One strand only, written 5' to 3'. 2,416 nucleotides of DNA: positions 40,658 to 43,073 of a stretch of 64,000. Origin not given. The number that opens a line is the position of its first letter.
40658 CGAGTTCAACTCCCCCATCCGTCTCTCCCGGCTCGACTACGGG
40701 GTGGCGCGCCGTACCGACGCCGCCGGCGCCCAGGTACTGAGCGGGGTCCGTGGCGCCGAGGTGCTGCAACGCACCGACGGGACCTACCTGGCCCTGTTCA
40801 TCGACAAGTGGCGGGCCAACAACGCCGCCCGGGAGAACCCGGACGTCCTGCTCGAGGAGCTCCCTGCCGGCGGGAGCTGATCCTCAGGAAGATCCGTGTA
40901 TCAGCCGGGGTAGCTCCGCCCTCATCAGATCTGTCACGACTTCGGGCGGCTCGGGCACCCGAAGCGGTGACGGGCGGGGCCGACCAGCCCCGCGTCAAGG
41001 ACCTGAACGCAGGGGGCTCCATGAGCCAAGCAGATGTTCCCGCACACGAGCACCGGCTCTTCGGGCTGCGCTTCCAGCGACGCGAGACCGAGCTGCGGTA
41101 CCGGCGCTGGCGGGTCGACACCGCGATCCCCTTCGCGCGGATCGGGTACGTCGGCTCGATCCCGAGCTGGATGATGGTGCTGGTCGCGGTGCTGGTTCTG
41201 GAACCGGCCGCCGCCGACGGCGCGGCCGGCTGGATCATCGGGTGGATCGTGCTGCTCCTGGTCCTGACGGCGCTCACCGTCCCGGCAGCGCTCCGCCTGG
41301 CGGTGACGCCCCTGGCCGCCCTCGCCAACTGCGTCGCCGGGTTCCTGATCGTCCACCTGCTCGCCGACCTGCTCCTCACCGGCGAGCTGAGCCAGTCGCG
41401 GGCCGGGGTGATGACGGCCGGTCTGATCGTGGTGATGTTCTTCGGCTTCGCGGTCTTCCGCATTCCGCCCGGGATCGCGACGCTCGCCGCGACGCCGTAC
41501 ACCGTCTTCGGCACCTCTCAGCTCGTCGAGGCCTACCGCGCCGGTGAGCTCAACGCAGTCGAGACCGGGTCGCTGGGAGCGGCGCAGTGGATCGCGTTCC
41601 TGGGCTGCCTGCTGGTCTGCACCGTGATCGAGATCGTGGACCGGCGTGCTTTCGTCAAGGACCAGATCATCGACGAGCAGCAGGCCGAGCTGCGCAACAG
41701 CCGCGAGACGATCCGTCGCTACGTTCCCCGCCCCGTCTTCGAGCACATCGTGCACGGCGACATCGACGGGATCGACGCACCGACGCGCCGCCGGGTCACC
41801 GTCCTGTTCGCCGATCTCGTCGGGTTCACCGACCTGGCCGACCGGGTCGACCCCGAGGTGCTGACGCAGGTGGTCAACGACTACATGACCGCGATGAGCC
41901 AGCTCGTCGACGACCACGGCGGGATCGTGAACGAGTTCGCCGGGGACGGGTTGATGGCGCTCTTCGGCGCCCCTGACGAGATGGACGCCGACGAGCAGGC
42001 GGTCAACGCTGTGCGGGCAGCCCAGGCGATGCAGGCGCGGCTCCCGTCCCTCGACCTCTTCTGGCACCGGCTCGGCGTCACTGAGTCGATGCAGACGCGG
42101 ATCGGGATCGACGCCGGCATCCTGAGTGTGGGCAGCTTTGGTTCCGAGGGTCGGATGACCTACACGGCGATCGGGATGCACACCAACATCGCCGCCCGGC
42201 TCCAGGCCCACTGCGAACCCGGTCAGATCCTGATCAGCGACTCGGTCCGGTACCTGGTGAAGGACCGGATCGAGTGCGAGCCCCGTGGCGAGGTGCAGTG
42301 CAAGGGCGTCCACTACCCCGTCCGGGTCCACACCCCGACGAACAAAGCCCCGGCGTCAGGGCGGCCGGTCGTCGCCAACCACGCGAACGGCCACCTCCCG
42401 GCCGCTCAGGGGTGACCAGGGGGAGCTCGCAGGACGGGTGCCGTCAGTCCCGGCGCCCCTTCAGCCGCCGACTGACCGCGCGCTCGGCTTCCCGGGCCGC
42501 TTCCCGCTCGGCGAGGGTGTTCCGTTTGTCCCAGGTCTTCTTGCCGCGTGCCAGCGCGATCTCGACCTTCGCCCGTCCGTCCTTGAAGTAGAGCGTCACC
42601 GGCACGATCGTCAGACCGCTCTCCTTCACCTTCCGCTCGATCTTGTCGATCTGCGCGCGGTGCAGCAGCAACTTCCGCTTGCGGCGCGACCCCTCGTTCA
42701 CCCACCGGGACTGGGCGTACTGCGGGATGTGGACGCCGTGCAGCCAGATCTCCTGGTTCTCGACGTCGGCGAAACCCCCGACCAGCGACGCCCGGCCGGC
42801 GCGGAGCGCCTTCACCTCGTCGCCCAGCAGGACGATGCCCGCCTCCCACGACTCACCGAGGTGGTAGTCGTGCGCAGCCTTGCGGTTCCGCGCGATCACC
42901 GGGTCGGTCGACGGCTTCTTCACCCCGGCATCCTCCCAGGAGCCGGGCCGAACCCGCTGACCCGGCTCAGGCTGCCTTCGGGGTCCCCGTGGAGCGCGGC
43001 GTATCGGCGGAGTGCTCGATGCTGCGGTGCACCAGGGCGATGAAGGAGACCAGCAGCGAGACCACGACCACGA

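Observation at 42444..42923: Divergent smpB away from ftsEX/ssrA, at the edge of the hypoxia cluster: possible second SmpB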

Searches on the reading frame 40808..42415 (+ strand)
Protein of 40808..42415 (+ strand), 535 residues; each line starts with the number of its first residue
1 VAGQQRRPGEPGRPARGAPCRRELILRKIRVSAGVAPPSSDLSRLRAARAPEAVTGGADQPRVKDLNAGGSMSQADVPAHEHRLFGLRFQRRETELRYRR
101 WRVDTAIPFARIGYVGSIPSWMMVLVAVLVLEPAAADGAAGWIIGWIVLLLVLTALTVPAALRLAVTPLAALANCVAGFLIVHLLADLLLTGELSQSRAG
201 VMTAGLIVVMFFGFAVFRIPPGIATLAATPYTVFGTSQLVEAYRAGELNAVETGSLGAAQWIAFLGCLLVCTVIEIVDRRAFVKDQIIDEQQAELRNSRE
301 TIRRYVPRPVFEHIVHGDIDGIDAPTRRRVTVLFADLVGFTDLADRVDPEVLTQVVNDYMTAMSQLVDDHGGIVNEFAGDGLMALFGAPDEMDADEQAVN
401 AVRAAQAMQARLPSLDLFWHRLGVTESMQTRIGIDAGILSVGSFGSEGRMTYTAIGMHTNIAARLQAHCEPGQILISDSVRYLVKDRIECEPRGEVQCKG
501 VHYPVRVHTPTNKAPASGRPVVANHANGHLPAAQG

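Call 3: search_protein_families(library=pfam, proteins=[window:40808-42415:+])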
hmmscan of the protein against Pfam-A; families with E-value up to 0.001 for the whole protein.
window:40808-42415:+ (535 aa): 1 family
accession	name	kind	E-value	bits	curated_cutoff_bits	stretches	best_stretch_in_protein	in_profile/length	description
PF00211.25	Guanylate_cyc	-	8.9e-22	78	21.9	1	326-500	5-172/183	Adenylate and Guanylate cyclase catalytic domain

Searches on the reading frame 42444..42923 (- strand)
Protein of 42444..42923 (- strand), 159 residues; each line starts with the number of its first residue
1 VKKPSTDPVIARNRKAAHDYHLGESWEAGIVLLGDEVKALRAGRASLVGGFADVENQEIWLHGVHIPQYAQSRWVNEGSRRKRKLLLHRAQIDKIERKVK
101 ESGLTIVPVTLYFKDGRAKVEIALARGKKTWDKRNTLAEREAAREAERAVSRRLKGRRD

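Call 3: search_protein_families(library=pfam, proteins=[window:42444-42923:-])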
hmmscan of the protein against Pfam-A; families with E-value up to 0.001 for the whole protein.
window:42444-42923:- (159 aa): 1 family
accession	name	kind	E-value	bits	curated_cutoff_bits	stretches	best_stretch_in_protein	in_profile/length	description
PF01668.23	SmpB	-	1.6e-56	190.6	27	1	10-151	1-142/143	SmpB protein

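Call 31: find_related_loci(query=window:42444-42923:-, collection=genome_contigs, flank=6000)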
Query window:42444-42923:- (159 aa) in genome_contigs; peptide patterns used: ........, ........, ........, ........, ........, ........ (x = any residue, [..] = any of these).
600 stretches matched a pattern (row limit reached: there are more); 575 encode a relative of the query (tblastn E <= 1e-3); the best 80 are kept; 80 distinct loci.
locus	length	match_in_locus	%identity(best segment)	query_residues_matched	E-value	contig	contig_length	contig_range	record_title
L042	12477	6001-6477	89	1-159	2e-90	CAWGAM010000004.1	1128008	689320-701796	MAG: uncultured Actinomycetota bacterium isolate MFD06742.bin.2.309 genome assembly, contig: contig_5752, whole genome s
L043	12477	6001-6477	87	1-159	1e-90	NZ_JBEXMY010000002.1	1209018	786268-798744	Kribbella sp. NPDC003557 NPDC003557_9_H2.ctg-0002, whole genome shotgun sequence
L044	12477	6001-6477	86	1-159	2e-87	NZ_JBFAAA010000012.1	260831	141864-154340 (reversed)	Kribbella sp. NPDC023855 NPDC023855_25_H11.ctg-0012, whole genome shotgun sequence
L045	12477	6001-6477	82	1-159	3e-84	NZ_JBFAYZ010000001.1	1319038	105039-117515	Kribbella sp. NPDC051718 NPDC051718_31_C11.ctg-0001, whole genome shotgun sequence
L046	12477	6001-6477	83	1-159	4e-84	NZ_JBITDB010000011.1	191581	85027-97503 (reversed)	Kribbella sp. NPDC051620 NPDC051620_53_F8.ctg-0011, whole genome shotgun sequence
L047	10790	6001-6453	70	9-159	2e-70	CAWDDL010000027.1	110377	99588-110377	MAG: uncultured Actinomycetota bacterium isolate MFD05684.bin.3.402 genome assembly, contig: contig_74984, whole genome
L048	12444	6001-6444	70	9-156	3e-68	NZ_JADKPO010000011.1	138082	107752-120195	Nocardioides agariphilus strain KCTC 19276 76_contigs_011, whole genome shotgun sequence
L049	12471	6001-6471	67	3-159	3e-68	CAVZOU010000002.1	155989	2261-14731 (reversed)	MAG: uncultured Actinomycetota bacterium isolate MFD02840.bin.2.95 genome assembly, contig: contig_118703, whole genome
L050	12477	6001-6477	64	1-159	4e-67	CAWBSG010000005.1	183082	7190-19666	MAG: uncultured Actinomycetota bacterium isolate MFD01275.bin.1.263 genome assembly, contig: contig_22179, whole genome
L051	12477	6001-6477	64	1-159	5e-67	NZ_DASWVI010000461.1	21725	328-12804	MAG: Nocardioides sp. isolate SMAG_U3625 k141_475204, whole genome shotgun sequence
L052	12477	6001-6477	64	1-159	6e-67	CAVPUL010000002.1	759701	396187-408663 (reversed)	MAG: uncultured Actinomycetota bacterium isolate MFD10113.bin.2.190 genome assembly, contig: contig_15398, whole genome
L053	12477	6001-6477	72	1-159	5e-74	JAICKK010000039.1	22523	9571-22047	MAG: Nocardioidaceae bacterium isolate GZL_HY_2_bin.52 k141_318296_length_22523_cov_103.6045, whole genome shotgun seque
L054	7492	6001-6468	67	1-156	7e-67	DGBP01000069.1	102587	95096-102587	MAG TPA_asm: Nocardioidaceae bacterium UBA4001 UBA4001_contig_920, whole genome shotgun sequence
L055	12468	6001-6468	67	1-156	2e-66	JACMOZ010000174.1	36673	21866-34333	MAG: Aeromicrobium sp. isolate LF-bin-295 FL-bin-295-contig-k141_873560, whole genome shotgun sequence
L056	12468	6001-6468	66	1-156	2e-66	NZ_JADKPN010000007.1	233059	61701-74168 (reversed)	Nocardioides islandensis strain KCTC 19275 75_contigs_07, whole genome shotgun sequence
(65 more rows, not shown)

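Call 41: search_protein_families(library=pfam, proteins=[L044:7699-10815:+, L046:7065-9062:-, L046:5475-5957:-, L042:6489-7559:+, L042:4610-5854:+], max_evalue=0.01)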
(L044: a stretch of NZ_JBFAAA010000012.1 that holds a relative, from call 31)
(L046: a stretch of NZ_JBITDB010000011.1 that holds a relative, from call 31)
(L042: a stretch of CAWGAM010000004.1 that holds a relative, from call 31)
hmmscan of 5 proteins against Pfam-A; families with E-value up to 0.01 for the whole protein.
L044:7699-10815:+ (1038 aa): 3 families
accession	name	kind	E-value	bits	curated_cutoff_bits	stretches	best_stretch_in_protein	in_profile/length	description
PF17866.7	AAA_lid_6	-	1.4e-17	63.9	24.3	1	959-1020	1-60/60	AAA lid domain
PF00004.35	AAA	-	3.7e-14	53.7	21.2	1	803-929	1-124/131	ATPase family associated with various cellular activities (AAA)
PF13401.12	AAA_22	-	0.0084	16.9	27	0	799-840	4-33/130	AAA domain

L046:7065-9062:- (665 aa): 0 families

L046:5475-5957:- (160 aa): 1 family
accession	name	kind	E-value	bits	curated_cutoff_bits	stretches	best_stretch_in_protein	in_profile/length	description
PF24712.1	YxiG_2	-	3.2e-69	232.1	27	1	2-156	1-155/156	YxiG-like protein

L042:6489-7559:+ (356 aa): 5 families
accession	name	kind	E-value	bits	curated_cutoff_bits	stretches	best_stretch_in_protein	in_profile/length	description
PF13602.12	ADH_zinc_N_2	-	1.4e-23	84.8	27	1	226-353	2-134/134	Zinc-binding dehydrogenase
PF08240.17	ADH_N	-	6.8e-14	52.4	23.5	1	65-155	2-103/104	Alcohol dehydrogenase GroES-like domain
PF00107.32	ADH_zinc_N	-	2.3e-12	47.4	31.8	1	196-277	3-91/129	Zinc-binding dehydrogenase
PF01262.27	AlaDh_PNT_C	-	0.00013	22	23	1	161-248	6-96/214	Alanine dehydrogenase/PNT, C-terminal domain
PF13649.12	Methyltransf_25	-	0.0031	18.6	27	1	191-250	4-70/97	Methyltransferase domain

L042:4610-5854:+ (414 aa): 1 family
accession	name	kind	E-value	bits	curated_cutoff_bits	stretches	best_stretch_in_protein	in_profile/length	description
PF07690.21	MFS_1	-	2.4e-16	60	33.4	1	14-364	2-347/347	Major Facilitator Superfamily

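Call 42: search_solved_structures(query=window:42444-42923:-, show_alignments=3)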
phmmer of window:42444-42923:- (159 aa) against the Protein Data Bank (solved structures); distinct sequences matched with E-value up to 0.001: 15.
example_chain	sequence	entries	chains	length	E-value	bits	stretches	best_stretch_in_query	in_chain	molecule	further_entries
5zey_C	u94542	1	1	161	5.1e-50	172.6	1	5-157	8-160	SsrA-binding protein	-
7ljp_A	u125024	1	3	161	4.5e-35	124.1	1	9-146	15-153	SsrA-binding protein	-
1j1h_A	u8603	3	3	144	4.1e-34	121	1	10-146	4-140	Small Protein B | SMALL PROTEIN B SMPB | SsrA-binding protein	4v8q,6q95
3iyq_B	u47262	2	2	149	5e-34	120.7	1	10-146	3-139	SsrA-binding protein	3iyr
1p6v_A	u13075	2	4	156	5.2e-33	117.4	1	10-151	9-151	SsrA-binding protein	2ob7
2czj_A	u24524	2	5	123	2.6e-30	108.6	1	10-128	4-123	SsrA-binding protein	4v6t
1wjx_A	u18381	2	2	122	2.8e-30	108.5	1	10-128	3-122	SsrA-binding protein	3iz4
1k8h_A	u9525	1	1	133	5.3e-29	104.4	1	10-133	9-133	Small protein B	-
1zc8_K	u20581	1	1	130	7.9e-28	100.6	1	10-129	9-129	SsrA-binding protein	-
6q98_5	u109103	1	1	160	8.9e-26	93.9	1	8-146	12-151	SsrA-binding protein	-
7acj_5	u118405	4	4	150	1.9e-25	92.8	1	9-146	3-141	SsrA-binding protein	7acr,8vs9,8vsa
7ac7_5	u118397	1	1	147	4.9e-25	91.5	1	10-146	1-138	SsrA-binding protein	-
6q97_5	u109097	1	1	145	4.9e-25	91.5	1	10-145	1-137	SsrA-binding protein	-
7abz_5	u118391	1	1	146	4.9e-25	91.5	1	10-146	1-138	SsrA-binding protein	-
6q9a_5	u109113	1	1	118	7.8e-19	71.4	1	10-125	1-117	SsrA-binding protein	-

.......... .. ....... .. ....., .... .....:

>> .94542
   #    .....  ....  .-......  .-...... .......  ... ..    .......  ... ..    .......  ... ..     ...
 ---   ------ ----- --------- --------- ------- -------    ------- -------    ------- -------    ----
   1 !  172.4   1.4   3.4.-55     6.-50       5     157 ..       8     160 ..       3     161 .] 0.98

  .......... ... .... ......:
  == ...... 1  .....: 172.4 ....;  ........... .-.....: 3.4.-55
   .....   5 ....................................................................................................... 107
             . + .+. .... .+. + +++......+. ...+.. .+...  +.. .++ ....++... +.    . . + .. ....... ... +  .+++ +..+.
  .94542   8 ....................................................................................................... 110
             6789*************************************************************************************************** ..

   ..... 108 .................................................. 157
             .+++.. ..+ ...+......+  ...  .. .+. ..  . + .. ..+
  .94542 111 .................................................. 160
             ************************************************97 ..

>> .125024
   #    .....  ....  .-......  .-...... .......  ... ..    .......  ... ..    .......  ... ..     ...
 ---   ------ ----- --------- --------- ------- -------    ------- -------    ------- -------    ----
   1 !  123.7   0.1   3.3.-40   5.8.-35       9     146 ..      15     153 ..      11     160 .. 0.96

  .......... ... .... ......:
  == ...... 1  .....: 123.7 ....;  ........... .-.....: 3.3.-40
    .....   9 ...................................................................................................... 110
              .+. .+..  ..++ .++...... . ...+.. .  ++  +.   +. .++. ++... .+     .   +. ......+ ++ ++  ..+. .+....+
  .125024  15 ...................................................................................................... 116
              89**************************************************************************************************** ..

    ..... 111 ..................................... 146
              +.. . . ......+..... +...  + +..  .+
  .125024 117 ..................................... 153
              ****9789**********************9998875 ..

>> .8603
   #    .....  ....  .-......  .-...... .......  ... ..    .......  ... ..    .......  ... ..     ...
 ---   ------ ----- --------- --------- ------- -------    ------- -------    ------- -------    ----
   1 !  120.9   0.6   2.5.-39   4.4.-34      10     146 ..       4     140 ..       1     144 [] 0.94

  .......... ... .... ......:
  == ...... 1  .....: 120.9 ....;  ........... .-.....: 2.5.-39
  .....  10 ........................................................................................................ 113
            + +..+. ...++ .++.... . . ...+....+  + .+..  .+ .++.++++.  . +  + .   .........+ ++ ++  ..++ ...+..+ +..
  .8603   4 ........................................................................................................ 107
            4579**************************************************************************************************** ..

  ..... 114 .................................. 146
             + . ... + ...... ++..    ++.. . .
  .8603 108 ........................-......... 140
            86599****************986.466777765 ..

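Call 50: find_encoding_contigs(protein=window:42444-42923:-, flank=4000, max_places=6)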
Protein window:42444-42923:- (159 aa): 1 contig read that carries it; 1 place shown.
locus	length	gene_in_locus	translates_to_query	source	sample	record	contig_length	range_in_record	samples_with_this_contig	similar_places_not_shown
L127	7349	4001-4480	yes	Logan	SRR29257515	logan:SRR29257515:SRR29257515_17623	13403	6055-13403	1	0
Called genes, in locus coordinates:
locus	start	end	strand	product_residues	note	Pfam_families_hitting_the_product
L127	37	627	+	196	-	-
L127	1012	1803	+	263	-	PF00378:ECH_1, PF16113:ECH_2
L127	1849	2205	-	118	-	PF05899:Cupin_3 (weak), PF07883:Cupin_2 (weak)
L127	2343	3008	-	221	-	PF03713:DUF305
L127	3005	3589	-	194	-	PF11303:DUF3105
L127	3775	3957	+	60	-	-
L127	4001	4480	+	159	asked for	PF01668:SmpB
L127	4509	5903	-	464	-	PF00211:Guanylate_cyc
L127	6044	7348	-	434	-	?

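Call 71: search_dna_similar(query=window:42444-42923:-, collection=phages, mode=protein, max_rows=10)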
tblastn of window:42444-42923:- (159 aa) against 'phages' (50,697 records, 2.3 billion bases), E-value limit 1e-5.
Records with a match: 68; places in all: 68; records where one place covers at least 80% of the query: 44.
Best place of each record, by identity: <60% 68.
By first word of the organism name: Bacteriophage 19; Prevotella 15; Listeria 6; Klebsiella 6; uncultured 5; Staphylococcus 4; Escherichia 4; Acinetobacter 3; Enterococcus 2; Pseudomonas 1; and 3 more.
By host as written in the record: - 27; Prevotella sp. 15; Listeria monocytogenes 6; Staphylococcus aureus 3; Escherichia coli 500465 2; Klebsiella pneumoniae ST15-OXA48 2; Klebsiella pneumoniae ST437-OXA245 2; Enterococcus faecalis 1; and 10 more.
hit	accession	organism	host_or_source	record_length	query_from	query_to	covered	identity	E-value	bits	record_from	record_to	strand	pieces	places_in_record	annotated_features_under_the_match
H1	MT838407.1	Bacteriophage sp.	human fecal samples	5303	10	137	81%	56.6%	4e-41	151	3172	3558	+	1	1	record has no annotation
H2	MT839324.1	Bacteriophage sp.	human fecal samples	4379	1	137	86%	50.4%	5e-35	134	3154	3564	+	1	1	record has no annotation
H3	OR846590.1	Enterococcus phage Efs 1-1-1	Enterococcus faecalis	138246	9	137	81%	50.4%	2e-34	132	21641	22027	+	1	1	record has no annotation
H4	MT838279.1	Bacteriophage sp.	human fecal samples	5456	5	137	84%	48.9%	2e-34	132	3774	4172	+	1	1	record has no annotation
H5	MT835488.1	Bacteriophage sp.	human fecal samples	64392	9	137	81%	49.6%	6e-32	125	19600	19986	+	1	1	record has no annotation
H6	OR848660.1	Listeria phage LM 4-14-1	Listeria monocytogenes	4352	9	137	81%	48.8%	2e-33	129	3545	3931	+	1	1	record has no annotation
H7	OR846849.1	Listeria phage LM 4-11-1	Listeria monocytogenes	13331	9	137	81%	48.8%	3e-33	129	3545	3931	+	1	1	record has no annotation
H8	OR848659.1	Listeria phage LM 4-14-1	Listeria monocytogenes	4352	9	137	81%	48.8%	3e-33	128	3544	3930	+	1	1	record has no annotation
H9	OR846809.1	Listeria phage LM 4-11-1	Listeria monocytogenes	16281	9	137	81%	48.8%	3e-33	128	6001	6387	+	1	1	record has no annotation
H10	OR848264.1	Listeria phage LM 4-14-1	Listeria monocytogenes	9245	9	137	81%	48.1%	2e-33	129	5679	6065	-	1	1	record has no annotation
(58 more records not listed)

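Call 72: search_dna_similar(query=window:42444-42923:-, collection=plasmids, mode=protein, max_rows=15)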
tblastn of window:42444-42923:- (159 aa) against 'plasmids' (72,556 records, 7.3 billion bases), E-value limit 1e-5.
Records with a match: 70; places in all: 70; records where one place covers at least 80% of the query: 68.
Best place of each record, by identity: 60-80% 1; <60% 69.
By first word of the organism name: Acinetobacter 6; Escherichia 5; Pseudomonas 4; Sinorhizobium 4; Vibrio 4; Variovorax 4; Klebsiella 3; Mycoplasmopsis 3; Curtobacterium 2; Bacillus 2; and 27 more.
By predicted mobility (MOB-suite, as given by PLSDB): non-mobilizable 63; mobilizable 6; conjugative 1.
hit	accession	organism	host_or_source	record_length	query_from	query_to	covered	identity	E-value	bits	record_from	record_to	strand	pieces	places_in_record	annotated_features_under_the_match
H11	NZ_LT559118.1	Nonomuraea gerenzanensis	-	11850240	1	137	86%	61.3%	2e-49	176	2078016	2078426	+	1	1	none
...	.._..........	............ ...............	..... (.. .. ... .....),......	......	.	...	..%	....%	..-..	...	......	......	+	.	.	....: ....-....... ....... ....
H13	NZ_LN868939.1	Nocardia farcinica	not known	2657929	9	137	81%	53.5%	2e-40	150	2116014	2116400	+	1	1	none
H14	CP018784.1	Curtobacterium pusillum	Zea mays,cell culture,root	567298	3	137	85%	50.4%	2e-38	145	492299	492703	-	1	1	record has no annotation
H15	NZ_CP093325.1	Bacillus sp. N5-665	whole organism,peat soil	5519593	6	137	83%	50.0%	3e-36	139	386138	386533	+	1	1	none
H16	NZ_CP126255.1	Curtobacterium sp. MCSS17_016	-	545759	2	137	86%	48.5%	2e-37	142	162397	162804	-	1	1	smpB: SsrA-binding protein SmpB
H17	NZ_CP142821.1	Enterococcus faecalis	Pig,Single cell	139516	9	137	81%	50.4%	8e-34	132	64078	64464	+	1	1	smpB: SsrA-binding protein SmpB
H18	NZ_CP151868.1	Bacillus thuringiensis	tobacco,mixed culture,leaves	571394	9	137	81%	49.6%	6e-35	135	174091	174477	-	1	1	smpB: SsrA-binding protein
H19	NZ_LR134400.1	Listeria monocytogenes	Homo sapiens,Vein blood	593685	9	137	81%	48.8%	8e-33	129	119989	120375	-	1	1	smpB: SsrA-binding protein SmpB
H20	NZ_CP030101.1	Listeria monocytogenes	Environment,water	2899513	9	137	81%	48.8%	1e-32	128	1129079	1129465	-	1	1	none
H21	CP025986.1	Ralstonia solanacearum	Cucurbita maxima,culture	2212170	4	136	84%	46.3%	6e-27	112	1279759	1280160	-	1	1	SsrA-binding protein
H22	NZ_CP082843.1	Prevotella nigrescens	-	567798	7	137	82%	47.0%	3e-32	127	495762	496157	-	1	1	smpB: SsrA-binding protein SmpB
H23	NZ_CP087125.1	Sulfurovum mangrovi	Mangrove sediment,mangrove sediment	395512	9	137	81%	47.3%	4e-26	109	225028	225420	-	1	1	smpB: SsrA-binding protein SmpB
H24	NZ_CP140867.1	Rhizobium leguminosarum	Trifolium pratense,whole organism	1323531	9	134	79%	48.0%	9e-32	125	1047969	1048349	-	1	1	record has no annotation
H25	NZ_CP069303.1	Shinella sp. PSBB067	monoisolate,Minnesota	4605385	3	136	84%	44.9%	1e-25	108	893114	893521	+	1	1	none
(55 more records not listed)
